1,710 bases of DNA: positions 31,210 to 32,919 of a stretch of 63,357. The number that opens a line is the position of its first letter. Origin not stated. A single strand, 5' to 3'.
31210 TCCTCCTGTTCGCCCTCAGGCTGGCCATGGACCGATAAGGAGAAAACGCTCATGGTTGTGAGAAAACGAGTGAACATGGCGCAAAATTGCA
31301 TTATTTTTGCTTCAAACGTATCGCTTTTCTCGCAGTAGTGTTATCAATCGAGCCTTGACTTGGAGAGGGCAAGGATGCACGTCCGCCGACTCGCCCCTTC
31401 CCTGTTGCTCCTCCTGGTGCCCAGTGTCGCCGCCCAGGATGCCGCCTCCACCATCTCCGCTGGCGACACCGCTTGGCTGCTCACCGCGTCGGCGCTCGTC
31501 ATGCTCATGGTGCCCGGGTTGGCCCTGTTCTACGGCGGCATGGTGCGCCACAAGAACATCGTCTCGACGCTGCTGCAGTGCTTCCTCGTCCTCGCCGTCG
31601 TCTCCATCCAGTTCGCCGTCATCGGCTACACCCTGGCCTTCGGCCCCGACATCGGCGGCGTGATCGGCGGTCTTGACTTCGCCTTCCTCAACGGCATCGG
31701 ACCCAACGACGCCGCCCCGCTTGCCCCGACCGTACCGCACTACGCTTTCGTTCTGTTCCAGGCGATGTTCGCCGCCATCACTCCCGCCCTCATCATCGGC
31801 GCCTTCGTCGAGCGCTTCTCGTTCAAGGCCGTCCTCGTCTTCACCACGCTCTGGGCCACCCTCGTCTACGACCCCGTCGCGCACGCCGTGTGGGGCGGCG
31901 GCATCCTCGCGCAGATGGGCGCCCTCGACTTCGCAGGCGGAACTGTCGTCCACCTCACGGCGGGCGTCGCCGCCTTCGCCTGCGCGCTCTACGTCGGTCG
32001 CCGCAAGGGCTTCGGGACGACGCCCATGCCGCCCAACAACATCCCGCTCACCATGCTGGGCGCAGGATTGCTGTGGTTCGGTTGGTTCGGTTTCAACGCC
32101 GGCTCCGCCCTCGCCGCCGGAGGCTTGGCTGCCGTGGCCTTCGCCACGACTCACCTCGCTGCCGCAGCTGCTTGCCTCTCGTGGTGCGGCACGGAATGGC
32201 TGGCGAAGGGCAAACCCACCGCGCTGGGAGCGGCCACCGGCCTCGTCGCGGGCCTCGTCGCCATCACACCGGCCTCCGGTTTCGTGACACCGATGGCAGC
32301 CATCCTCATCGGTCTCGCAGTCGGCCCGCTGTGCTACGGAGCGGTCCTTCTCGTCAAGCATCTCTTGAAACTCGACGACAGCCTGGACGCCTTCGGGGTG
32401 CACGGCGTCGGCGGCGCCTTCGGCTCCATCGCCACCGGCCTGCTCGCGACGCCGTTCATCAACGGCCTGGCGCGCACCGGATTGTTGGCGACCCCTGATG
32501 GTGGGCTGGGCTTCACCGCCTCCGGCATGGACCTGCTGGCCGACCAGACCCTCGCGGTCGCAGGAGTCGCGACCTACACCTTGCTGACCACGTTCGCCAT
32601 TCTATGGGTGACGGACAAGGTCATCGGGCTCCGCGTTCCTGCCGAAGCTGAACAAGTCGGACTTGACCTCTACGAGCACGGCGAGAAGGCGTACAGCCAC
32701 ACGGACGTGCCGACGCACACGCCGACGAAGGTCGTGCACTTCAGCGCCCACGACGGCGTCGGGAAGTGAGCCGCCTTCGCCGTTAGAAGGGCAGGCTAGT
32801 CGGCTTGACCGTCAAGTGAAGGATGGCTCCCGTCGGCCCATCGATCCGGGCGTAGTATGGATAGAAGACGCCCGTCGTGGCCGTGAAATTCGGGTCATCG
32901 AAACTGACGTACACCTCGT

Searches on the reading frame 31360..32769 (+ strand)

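Call 107: search_protein_families(library=pfam, proteins=[window:31360-32769:+], max_evalue=0.001)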
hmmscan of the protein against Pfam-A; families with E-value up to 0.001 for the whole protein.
window:31360-32769:+ (469 aa): 1 family
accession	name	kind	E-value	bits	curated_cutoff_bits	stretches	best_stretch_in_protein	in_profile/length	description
PF00909.26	Ammonium_transp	-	1.1e-116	390.3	23.2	1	38-445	1-399/399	Ammonium Transporter Family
